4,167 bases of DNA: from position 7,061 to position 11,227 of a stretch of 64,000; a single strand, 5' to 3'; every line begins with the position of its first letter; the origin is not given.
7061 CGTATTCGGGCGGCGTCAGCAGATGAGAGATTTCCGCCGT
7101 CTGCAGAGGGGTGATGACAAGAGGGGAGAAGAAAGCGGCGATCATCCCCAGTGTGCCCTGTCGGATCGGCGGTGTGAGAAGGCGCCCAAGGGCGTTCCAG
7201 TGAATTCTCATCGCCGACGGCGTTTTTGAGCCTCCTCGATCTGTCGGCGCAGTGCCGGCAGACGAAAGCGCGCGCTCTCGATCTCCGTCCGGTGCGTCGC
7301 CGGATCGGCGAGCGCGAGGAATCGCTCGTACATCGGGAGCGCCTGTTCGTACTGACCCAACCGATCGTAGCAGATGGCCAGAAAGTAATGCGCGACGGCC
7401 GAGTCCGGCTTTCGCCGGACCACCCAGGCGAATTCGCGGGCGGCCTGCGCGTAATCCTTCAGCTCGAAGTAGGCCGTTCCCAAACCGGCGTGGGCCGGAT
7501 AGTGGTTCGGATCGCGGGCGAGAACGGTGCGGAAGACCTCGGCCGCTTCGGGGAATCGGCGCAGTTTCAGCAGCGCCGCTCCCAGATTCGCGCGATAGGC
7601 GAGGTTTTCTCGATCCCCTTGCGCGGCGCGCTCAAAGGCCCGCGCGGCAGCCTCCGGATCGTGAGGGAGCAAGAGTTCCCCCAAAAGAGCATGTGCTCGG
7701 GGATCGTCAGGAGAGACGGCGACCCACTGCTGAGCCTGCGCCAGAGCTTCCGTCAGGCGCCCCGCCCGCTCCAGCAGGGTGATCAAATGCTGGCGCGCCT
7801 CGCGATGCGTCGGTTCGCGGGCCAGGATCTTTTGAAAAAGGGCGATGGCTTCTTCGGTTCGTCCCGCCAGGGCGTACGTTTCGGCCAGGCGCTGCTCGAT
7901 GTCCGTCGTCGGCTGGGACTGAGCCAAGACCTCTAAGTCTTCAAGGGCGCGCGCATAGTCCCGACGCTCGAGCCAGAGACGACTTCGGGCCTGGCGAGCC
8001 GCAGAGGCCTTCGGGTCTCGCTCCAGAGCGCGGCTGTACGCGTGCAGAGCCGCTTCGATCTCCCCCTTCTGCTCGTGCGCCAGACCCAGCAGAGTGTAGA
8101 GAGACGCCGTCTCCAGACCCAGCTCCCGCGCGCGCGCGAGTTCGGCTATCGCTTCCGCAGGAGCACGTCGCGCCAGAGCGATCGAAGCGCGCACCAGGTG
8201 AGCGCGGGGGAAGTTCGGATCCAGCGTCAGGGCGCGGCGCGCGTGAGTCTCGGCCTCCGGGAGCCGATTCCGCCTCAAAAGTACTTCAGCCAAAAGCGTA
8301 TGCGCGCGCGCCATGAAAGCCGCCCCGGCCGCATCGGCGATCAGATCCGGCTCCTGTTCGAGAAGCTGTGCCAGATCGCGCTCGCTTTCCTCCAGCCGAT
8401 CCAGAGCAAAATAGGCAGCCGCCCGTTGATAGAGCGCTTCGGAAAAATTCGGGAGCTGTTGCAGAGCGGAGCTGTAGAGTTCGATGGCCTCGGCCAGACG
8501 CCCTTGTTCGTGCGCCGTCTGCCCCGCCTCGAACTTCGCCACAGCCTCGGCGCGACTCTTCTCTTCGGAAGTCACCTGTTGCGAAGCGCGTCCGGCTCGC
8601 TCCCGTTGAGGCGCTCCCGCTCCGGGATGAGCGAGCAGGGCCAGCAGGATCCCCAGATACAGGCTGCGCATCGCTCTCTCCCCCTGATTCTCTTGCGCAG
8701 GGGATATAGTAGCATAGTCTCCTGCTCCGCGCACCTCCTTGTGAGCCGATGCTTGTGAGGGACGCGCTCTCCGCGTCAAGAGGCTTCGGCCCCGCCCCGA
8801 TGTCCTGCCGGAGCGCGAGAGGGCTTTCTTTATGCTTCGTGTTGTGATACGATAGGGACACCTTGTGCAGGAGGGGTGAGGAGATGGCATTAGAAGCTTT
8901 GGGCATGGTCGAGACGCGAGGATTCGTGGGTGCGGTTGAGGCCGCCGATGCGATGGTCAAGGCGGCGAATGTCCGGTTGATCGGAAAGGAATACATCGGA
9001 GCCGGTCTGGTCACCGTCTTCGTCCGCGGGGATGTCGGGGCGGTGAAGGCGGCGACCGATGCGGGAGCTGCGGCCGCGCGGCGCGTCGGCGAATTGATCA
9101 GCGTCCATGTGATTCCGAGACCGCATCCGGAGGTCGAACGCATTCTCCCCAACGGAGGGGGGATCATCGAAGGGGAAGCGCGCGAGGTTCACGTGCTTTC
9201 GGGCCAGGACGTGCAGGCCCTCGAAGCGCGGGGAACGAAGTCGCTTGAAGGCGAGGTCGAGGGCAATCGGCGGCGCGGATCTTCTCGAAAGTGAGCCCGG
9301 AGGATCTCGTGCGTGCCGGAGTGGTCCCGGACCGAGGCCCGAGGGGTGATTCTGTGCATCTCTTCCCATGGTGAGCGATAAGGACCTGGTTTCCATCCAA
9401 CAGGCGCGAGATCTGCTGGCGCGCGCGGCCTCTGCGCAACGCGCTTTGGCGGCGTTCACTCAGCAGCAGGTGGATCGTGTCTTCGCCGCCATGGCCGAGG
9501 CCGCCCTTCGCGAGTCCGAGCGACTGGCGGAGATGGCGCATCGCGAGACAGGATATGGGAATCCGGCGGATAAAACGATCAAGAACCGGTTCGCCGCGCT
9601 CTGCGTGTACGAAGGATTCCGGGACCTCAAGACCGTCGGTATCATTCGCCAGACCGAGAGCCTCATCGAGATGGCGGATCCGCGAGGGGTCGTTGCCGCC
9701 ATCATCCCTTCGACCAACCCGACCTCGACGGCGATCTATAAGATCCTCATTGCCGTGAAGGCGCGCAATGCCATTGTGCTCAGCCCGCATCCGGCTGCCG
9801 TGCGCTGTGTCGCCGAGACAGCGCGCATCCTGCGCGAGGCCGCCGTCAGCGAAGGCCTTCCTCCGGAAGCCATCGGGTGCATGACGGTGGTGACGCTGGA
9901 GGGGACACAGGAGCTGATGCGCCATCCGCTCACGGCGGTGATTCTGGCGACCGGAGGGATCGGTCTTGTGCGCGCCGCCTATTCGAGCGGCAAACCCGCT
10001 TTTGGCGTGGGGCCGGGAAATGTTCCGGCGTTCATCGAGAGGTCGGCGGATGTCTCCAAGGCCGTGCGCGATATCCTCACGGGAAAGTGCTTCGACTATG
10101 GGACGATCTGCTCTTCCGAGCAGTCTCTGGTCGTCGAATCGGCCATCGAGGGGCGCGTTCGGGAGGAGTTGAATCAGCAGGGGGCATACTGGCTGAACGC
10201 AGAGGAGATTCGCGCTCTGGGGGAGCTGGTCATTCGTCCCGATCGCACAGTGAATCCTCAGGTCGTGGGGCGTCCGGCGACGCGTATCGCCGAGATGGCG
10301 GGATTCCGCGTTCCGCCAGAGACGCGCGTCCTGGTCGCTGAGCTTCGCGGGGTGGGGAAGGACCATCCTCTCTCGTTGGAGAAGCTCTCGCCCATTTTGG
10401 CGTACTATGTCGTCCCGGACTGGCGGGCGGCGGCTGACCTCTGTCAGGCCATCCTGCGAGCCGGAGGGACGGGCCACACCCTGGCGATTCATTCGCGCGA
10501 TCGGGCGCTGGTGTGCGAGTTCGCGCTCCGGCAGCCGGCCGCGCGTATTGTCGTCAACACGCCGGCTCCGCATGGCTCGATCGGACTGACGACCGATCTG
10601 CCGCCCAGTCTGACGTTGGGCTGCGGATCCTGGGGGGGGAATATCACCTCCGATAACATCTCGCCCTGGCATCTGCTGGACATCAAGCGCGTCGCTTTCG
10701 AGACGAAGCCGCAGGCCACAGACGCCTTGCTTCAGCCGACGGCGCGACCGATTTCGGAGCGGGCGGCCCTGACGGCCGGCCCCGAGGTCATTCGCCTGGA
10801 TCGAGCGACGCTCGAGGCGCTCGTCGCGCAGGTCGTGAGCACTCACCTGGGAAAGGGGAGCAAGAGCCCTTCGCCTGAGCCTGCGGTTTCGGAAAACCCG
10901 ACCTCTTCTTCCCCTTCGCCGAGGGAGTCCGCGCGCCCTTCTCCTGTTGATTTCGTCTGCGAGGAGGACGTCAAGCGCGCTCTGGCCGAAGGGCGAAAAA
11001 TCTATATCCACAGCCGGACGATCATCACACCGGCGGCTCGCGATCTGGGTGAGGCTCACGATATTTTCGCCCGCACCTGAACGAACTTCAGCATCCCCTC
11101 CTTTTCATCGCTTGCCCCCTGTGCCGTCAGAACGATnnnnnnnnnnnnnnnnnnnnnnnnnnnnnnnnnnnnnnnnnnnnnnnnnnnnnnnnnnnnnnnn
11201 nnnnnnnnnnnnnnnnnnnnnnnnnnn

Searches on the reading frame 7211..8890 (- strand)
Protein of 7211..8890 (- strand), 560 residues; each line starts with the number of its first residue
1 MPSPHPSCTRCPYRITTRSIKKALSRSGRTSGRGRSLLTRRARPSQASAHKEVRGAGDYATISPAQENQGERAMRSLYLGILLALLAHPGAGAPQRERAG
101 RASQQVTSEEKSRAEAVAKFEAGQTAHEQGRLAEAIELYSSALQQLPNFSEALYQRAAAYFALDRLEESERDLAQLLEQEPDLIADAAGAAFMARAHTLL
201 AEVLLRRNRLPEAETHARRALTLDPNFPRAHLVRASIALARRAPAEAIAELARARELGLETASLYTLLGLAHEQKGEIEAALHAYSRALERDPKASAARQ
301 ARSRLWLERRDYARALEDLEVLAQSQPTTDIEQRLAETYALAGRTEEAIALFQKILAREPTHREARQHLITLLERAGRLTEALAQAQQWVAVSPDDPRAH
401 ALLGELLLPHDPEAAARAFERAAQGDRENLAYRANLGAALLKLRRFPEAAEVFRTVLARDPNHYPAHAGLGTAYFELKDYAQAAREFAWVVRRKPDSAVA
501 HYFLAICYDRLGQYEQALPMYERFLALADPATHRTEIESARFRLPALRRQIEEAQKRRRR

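Call 51: search_protein_families(library=pfam, proteins=[window:7211-8890:-], max_evalue=0.00001)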
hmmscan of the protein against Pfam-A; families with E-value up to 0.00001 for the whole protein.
window:7211-8890:- (560 aa): 21 families
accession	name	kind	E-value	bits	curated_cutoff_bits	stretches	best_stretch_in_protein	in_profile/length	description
PF14559.12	TPR_19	-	3.4e-43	146.3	25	5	342-405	4-67/68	Tetratricopeptide repeat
PF07719.23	TPR_2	-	1e-41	138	27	0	263-294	2-33/34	Tetratricopeptide repeat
PF00515.34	TPR_1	-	1.2e-40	136.1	27.8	1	262-294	1-33/34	Tetratricopeptide repeat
PF13432.12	TPR_16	-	5.9e-36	122.9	32.7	4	470-529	3-62/65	Tetratricopeptide repeat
PF13428.12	TPR_14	-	2.1e-32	108.7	23.5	0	333-371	5-43/44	Tetratricopeptide repeat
PF13181.12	TPR_8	-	7.6e-26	88.5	25.7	0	262-294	1-33/34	Tetratricopeptide repeat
PF13431.12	TPR_17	-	6.1e-25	85.8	24.4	0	453-483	2-32/34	Tetratricopeptide repeat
PF13414.12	TPR_11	-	2.1e-23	82.1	26.8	1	123-163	1-41/42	TPR repeat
PF13424.12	TPR_12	-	2.5e-22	79.3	30.1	0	494-528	41-75/77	Tetratricopeptide repeat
PF13174.12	TPR_6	-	1.8e-19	69.4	26.3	0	334-361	5-32/33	Tetratricopeptide repeat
PF13176.12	TPR_7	-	8.7e-18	63.3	27.9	1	500-534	1-35/36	Tetratricopeptide repeat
PF13371.12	TPR_9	-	9.6e-16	58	35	0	437-501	2-66/73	Tetratricopeptide repeat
PF23914.1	TPR_CcmH_CycH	-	1.4e-13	51.4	42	1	393-490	46-147/158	Cytochrome c-type biogenesis protein H TPR domain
PF12895.13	ANAPC3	-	3.6e-13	50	27.2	0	461-523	20-81/82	Anaphase-promoting complex, cyclosome, subunit 3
PF24575.1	TPR_Slam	-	4.5e-10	40.3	35.2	0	114-170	45-101/104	Surface lipoprotein assembly modifier, N-terminal TPR repeats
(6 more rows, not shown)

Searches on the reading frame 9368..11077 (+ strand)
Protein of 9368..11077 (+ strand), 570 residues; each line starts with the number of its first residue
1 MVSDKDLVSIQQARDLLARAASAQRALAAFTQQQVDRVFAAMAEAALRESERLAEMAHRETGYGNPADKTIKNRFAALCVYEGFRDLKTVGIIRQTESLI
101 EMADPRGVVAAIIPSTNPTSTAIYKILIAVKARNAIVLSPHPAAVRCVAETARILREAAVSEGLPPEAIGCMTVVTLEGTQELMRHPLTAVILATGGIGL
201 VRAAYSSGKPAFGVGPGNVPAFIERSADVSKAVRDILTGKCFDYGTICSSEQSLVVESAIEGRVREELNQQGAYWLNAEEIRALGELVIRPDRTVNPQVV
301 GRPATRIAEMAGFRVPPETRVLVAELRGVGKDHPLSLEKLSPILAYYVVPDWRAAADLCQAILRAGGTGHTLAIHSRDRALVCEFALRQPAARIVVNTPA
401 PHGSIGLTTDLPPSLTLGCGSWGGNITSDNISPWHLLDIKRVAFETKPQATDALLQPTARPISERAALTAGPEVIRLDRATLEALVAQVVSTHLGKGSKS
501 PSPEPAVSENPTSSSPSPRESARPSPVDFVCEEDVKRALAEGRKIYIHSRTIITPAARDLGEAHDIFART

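Call 51: search_protein_families(library=pfam, proteins=[window:9368-11077:+], max_evalue=0.00001)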
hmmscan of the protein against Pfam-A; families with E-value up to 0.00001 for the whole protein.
window:9368-11077:+ (570 aa): 1 family
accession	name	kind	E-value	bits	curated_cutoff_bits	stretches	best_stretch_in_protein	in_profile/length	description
PF00171.27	Aldedh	-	4.1e-24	85.4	23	1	11-271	29-292/461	Aldehyde dehydrogenase family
